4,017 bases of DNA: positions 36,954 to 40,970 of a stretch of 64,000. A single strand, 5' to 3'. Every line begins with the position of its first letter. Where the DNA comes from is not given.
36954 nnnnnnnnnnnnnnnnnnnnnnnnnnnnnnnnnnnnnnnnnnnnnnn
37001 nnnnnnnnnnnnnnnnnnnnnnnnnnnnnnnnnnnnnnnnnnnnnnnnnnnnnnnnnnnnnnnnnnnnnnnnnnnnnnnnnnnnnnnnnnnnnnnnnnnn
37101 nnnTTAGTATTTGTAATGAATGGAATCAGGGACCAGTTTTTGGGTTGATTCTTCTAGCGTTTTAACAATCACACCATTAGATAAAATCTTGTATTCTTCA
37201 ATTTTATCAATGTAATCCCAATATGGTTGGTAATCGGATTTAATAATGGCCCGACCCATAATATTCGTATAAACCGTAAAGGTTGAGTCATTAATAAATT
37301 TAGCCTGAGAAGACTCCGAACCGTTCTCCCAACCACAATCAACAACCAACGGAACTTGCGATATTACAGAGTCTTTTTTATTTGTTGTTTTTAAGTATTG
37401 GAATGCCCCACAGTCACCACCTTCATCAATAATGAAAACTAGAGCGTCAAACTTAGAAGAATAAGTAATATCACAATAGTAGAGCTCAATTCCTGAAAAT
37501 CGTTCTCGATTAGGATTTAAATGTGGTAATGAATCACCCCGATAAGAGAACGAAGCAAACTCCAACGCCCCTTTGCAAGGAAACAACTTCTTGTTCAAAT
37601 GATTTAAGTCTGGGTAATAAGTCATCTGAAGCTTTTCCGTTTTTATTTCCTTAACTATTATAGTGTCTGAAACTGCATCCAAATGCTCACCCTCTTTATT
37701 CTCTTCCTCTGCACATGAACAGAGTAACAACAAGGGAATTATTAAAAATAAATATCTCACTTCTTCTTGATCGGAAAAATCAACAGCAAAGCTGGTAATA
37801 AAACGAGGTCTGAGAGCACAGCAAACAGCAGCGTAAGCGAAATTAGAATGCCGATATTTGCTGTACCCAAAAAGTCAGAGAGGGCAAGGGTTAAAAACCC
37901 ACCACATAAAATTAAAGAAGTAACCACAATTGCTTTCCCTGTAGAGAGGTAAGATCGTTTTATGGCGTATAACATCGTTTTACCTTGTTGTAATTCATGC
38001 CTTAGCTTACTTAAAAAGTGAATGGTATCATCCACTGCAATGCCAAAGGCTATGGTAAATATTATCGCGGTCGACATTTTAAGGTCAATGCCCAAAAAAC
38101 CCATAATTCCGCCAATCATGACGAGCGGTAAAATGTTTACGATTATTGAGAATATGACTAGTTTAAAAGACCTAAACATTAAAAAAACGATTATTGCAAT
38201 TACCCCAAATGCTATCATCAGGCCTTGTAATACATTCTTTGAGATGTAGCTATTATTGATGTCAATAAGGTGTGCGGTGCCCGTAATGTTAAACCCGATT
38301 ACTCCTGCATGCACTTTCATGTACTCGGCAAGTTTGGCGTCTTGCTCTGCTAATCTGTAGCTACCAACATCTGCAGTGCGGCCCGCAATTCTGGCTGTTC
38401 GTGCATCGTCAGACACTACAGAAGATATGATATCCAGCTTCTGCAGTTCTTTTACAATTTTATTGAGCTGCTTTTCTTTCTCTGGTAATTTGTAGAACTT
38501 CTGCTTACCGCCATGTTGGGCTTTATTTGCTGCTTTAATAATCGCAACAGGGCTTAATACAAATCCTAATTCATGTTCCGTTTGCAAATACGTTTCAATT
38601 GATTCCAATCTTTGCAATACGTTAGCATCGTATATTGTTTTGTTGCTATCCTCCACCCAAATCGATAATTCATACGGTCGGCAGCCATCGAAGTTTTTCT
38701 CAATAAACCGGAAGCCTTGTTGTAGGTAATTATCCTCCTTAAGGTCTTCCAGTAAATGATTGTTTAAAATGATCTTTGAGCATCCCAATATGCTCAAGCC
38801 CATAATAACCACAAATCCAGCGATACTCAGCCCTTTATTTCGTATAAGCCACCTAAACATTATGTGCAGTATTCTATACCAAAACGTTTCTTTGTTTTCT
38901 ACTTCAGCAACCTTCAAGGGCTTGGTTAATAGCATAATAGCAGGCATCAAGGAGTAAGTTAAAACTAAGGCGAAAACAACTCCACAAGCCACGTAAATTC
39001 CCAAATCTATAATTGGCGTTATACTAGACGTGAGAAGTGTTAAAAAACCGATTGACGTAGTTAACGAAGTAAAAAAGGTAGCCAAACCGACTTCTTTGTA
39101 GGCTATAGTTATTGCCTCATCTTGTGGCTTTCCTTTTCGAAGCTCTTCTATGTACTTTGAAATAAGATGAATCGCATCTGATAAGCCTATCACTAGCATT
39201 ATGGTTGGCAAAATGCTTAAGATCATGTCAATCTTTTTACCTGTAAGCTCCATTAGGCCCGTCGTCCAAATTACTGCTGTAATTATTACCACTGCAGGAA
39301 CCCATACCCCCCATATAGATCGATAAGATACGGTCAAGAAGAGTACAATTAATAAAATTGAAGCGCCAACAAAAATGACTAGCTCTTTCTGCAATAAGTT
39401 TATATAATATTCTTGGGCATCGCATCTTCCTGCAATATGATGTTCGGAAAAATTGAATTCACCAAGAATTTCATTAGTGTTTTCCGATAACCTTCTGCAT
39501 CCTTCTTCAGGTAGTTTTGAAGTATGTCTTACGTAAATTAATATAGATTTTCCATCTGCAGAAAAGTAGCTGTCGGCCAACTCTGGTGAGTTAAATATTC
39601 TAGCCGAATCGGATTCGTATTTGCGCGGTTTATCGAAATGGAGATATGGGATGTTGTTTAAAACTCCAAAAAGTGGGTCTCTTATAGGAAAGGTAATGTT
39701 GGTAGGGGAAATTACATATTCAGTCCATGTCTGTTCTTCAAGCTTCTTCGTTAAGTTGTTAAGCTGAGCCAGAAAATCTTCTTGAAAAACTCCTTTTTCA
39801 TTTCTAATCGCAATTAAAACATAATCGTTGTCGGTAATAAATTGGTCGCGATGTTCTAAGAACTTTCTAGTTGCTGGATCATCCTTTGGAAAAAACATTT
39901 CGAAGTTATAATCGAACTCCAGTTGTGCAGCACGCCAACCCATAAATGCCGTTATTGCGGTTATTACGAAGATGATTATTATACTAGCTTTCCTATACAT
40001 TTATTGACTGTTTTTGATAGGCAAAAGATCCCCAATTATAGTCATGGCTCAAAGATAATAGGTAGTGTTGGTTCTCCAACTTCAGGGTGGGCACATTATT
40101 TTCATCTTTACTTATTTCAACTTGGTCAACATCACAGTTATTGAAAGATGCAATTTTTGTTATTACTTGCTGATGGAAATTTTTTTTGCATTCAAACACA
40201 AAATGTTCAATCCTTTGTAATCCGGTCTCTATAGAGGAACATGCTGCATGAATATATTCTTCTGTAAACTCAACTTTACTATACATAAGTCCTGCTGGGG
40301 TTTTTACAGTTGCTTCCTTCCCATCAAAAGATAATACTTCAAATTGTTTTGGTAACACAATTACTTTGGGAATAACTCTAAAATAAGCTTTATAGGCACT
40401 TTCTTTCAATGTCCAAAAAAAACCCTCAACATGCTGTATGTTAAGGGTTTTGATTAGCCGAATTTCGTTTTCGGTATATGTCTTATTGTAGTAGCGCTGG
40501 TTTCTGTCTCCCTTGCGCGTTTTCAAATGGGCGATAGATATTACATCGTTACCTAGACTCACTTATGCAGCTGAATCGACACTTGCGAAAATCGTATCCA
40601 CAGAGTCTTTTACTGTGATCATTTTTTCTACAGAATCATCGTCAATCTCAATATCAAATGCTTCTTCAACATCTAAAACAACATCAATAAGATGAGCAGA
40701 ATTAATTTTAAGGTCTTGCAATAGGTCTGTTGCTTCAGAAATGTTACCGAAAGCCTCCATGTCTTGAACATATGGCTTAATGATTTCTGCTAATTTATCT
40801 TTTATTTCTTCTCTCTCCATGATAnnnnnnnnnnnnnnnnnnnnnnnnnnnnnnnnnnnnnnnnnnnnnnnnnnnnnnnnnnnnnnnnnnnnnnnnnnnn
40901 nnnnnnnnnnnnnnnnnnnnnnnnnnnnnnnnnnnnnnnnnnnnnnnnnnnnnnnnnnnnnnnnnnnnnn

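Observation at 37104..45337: Nine-gene operon coupling a type III PKS to its own discrete ACP/KS/DH/SDR/PPTase set and an MMPL exporter: candidate undescribed phenolic-lipid pathway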

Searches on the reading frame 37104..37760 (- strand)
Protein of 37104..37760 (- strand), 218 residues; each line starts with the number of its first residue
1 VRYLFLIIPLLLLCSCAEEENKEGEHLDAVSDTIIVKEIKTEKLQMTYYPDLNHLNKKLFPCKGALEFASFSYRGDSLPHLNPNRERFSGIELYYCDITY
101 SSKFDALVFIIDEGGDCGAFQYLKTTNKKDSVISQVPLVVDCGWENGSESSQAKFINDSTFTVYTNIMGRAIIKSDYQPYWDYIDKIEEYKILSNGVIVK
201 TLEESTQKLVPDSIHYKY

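Call 3: search_protein_families(library=pfam, proteins=[window:37104-37760:-], max_evalue=0.01)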
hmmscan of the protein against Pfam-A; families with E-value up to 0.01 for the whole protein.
window:37104-37760:- (218 aa): 0 families

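Call 4: search_protein_families(library=ncbifam, proteins=[window:37104-37760:-], max_evalue=0.01)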
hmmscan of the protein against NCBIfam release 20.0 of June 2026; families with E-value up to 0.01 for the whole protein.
window:37104-37760:- (218 aa): 0 families

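Call 47: find_homologous_proteins(query=window:37104-37760:-, max_evalue=0.001)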
Query window:37104-37760:- (218 aa): 1 proteins with E <= 0.001 among 127 candidates.
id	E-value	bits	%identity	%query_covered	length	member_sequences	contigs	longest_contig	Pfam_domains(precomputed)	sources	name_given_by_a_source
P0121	7.0e-144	495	100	100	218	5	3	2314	-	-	-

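Call 69: predict_structure(protein=window:37104-37760:-)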
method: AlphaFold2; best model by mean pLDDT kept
length: 218 residues; sequences in the alignment: 1
mean_pLDDT: 35.2   pTM: 0.23
mean pLDDT of the five models: 35.2, 32.5, 29.5, 28.9, 28.3
residues with pLDDT >= 90: 0; 70-90: 0; 50-70: 12; < 50: 206
segments of 3 or more residues with pLDDT < 50: 12-15, 17-218
pLDDT, mean of each block of 10 residues (from residue 1): 59 47 35 27 26 32 37 33 36 40 40 39 37 34 36 31 29 35 35 29 28 25
secondary structure, 60 per line:
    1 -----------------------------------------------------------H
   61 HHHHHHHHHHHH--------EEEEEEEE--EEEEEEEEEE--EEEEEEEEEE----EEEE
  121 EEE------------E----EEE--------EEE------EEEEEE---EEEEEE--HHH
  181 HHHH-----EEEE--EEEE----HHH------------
elements in order: H60-72 E81-88 E91-100 E103-112 E117-123 E141-143 E152-154 E161-166 E170-175 H178-184 E190-193 E196-199

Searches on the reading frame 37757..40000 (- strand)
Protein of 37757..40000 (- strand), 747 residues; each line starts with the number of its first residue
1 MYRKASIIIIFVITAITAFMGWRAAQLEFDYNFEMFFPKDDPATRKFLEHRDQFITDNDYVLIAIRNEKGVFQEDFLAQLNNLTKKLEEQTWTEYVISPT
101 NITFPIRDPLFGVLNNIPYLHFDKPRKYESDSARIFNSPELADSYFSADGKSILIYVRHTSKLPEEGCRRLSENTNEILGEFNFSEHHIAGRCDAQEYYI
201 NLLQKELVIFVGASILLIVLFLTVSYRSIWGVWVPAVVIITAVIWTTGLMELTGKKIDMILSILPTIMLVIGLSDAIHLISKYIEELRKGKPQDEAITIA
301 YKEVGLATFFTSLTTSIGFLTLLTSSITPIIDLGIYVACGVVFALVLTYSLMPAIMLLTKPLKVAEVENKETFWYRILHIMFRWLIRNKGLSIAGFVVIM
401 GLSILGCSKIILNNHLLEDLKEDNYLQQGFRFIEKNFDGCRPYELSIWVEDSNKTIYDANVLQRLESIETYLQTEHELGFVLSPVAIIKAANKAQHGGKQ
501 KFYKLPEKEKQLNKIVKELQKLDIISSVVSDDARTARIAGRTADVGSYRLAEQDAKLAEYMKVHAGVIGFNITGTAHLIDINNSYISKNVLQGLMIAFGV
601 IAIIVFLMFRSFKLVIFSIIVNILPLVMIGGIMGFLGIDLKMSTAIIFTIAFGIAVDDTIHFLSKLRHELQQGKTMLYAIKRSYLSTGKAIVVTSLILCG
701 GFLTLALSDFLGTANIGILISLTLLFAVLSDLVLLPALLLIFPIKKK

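Call 3: search_protein_families(library=pfam, proteins=[window:37757-40000:-], max_evalue=0.01)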
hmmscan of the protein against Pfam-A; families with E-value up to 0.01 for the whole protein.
window:37757-40000:- (747 aa): 4 families
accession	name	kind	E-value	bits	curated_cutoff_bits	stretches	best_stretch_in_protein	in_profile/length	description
PF03176.21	MMPL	-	3.7e-48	164.6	20.5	2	100-379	70-324/333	MMPL family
PF00873.25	ACR_tran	-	3.9e-10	38.5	28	2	588-738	331-485/1021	AcrB/AcrD/AcrF family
PF12349.14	Sterol-sensing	-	2.2e-08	34.6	22.3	1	237-358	14-135/153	Sterol-sensing domain of SREBP cleavage-activation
PF02460.24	Patched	-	4.9e-06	26.8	23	1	224-357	27-155/156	Patched SSD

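Call 4: search_protein_families(library=ncbifam, proteins=[window:37757-40000:-], max_evalue=0.01)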
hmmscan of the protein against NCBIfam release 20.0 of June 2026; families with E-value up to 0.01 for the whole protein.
window:37757-40000:- (747 aa): 20 families
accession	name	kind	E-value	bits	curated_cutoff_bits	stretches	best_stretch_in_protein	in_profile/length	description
TIGR00921.1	2A067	subfamily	7.4e-68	229.3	351.9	2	8-360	6-347/733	hydrophobe/amphiphile efflux-3 (HAE3) family transporter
TIGR00833.1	actII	subfamily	1.1e-45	156.3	874.7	2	34-471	33-442/910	MMPL family RND transporter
TIGR03480.1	HpnN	hypoth_equivalog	2e-37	128.7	751.85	2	204-412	268-473/862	hopanoid biosynthesis associated RND transporter like protein HpnN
TIGR00916.1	2A0604s01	subfamily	7.6e-20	71.5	148.6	2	500-732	7-227/231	SecD/SecF family protein translocase subunit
NF045600.2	BstA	equivalog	1.8e-15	55.9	1400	2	197-369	278-448/903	sterol transporter cytoplasmic membrane protein BstA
NF052374.1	HopndTporHpnN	equivalog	7e-13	47.5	1100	2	570-742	254-426/858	hopanoid transporter HpnN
NF007133.0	PRK09579.1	equivalog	5.4e-10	37.5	1763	2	199-362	325-493/1017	multidrug efflux RND transporter permease subunit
TIGR00914.1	2A0601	subfamily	1.9e-08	32.5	701.45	1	538-739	834-1032/1051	CusA/CzcA family heavy metal efflux RND transporter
NF007905.0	PRK10614.1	equivalog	1e-06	26.7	1774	1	588-732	332-479/1025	multidrug efflux RND transporter permease subunit MdtC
TIGR01129.1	secD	equivalog_domain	1.6e-06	27.6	244.4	1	595-724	252-388/397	protein translocase subunit SecD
NF033617.1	RND_permease_2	subfamily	1.6e-05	23.1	1250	1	588-709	330-451/1009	multidrug efflux RND transporter permease subunit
NF009583.0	PRK13024.1-3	subfamily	4.6e-05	21.7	721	1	215-403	289-479/755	protein translocase subunit SecDF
NF041305.1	SecF_Halo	equivalog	5.9e-05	22.6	420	1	586-733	130-270/289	protein translocase subunit SecF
NF006354.0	PRK08578.1-2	equivalog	6.2e-05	22.5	353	1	587-733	124-271/296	preprotein translocase subunit SecF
NF000037.1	RND_perm_OqxB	exception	0.0001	20.3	2200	1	588-739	341-495/1050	multidrug efflux RND transporter permease subunit OqxB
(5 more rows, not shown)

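Call 45: search_solved_structures(query=window:37757-40000:-, max_evalue=0.00001)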
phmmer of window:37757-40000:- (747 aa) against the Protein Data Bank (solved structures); distinct sequences matched with E-value up to 0.00001: 10.
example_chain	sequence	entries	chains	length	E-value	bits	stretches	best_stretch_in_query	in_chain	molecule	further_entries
6wu0_B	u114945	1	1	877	4.9e-09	38.4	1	570-741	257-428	Hopanoid biosynthesis associated RND transporter like protein HpnN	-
5khn_B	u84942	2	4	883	8.8e-08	34.2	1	559-742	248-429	RND transporter | Putative RND superfamily efflux pump membrane protein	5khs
6n40_A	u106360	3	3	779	7.6e-07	31.1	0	593-743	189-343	Membrane protein, MmpL family protein | Trehalose monomycolate exporter MmpL3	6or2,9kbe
8qkk_A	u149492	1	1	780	7.6e-07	31.1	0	593-743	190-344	Trehalose monomycolate exporter MmpL3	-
7k7m_A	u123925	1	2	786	9e-07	30.9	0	593-743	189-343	Drug exporters of the RND superfamily-like protein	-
7c2m_A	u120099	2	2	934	1.4e-06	30.2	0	593-743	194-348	Chimera of drug exporters of the RND superfamily-like protein and Endolysin | Drug exporters of the RND superfamily-like protein,Endolysin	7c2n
6ajf_A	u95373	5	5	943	1.5e-06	30.2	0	593-743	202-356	Drug exporters of the RND superfamily-like protein,Endolysin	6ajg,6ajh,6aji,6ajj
7wnx_A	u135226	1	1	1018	2e-06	29.8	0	593-743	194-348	Trehalose monomycolate exporter MmpL3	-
7k8a_A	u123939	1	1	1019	2e-06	29.8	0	593-743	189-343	Drug exporters of the RND superfamily-like protein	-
7k8b_A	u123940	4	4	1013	2e-06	29.7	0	593-743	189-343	Drug exporters of the RND superfamily-like protein | Trehalose monomycolate exporter MmpL3 | MmpL3 transporter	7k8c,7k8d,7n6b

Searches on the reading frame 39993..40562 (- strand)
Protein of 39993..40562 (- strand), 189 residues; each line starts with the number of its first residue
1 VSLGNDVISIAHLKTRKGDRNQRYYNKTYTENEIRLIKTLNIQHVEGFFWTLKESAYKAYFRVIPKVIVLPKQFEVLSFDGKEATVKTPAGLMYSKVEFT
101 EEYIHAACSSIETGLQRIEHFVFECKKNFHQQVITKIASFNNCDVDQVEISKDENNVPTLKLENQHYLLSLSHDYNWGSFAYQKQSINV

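Call 3: search_protein_families(library=pfam, proteins=[window:39993-40562:-], max_evalue=0.01)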
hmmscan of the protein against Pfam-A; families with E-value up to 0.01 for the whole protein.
window:39993-40562:- (189 aa): 1 family
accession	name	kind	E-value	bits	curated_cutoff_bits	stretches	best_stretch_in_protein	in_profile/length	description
PF01648.25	ACPS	-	1.2e-08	35.4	25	1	2-108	1-111/111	4'-phosphopantetheinyl transferase superfamily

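Call 4: search_protein_families(library=ncbifam, proteins=[window:39993-40562:-], max_evalue=0.01)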
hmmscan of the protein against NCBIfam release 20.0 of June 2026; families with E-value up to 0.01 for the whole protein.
window:39993-40562:- (189 aa): 3 families
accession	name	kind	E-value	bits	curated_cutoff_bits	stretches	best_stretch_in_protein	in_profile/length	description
TIGR00516.1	acpS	equivalog_domain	1.1e-06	28.9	59.8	1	2-68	4-71/125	holo-ACP synthase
TIGR00556.1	pantethn_trn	domain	2.9e-06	27.4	45.35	1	1-78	3-82/128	phosphopantetheine--protein transferase domain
NF000835.0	PRK00070.4-1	equivalog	0.0051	17.1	128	0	3-63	5-68/115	holo-ACP synthase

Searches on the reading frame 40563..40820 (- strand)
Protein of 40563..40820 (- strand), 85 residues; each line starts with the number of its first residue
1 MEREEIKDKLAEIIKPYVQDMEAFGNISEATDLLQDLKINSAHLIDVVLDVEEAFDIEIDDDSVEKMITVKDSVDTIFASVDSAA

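Call 3: search_protein_families(library=pfam, proteins=[window:40563-40820:-], max_evalue=0.01)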
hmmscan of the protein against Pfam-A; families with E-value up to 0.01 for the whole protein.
window:40563-40820:- (85 aa): 1 family
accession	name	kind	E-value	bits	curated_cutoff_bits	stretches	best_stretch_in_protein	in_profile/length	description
PF00550.31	PP-binding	-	0.005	17.5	20.8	1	27-72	18-62/67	Phosphopantetheine attachment site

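Call 4: search_protein_families(library=ncbifam, proteins=[window:40563-40820:-], max_evalue=0.01)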
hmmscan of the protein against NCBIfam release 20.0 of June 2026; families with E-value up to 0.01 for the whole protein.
window:40563-40820:- (85 aa): 13 families
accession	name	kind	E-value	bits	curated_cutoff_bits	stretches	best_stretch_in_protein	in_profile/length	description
NF009104.0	PRK12449.1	equivalog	5.9e-13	48.6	70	1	1-78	1-76/80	acyl carrier protein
NF002148.0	PRK00982.1-2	subfamily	8.5e-10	38.3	71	1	4-77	3-74/79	acyl carrier protein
NF002150.0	PRK00982.1-4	subfamily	9.9e-10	38.5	66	1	1-77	1-75/80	acyl carrier protein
TIGR00517.1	acyl_carrier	equivalog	1.8e-08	34.2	70.45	1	5-77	3-73/77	acyl carrier protein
NF002147.0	PRK00982.1-1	equivalog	5.4e-08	32.5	84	1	2-77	4-77/83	acyl carrier protein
NF006031.0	PRK08172.1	equivalog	8.6e-08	32.7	76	1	25-82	22-79/82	acyl carrier protein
NF002151.0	PRK00982.1-5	equivalog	1.8e-07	31.2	92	1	25-77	21-73/78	acyl carrier protein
NF002149.0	PRK00982.1-3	equivalog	5e-07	29.6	106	1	25-78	21-74/78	acyl carrier protein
NF040636.1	AcpM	exception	3.6e-06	26.9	146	1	3-77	3-75/93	meromycolate extension acyl carrier protein AcpM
NF005480.0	PRK07081.1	equivalog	6.4e-05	22.8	72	1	7-82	2-74/83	acyl carrier protein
NF005798.0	PRK07639.1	equivalog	0.00021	21.7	100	1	1-66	1-65/91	petrobactin biosynthesis protein AsbD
TIGR04069.1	ocin_ACP_rel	hypoth_equivalog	0.0016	18.8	70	1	5-66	1-64/77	peptide maturation system acyl carrier-related protein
NF003757.0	PRK05350.1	equivalog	0.0036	17.4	65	1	2-79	3-78/83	acyl carrier protein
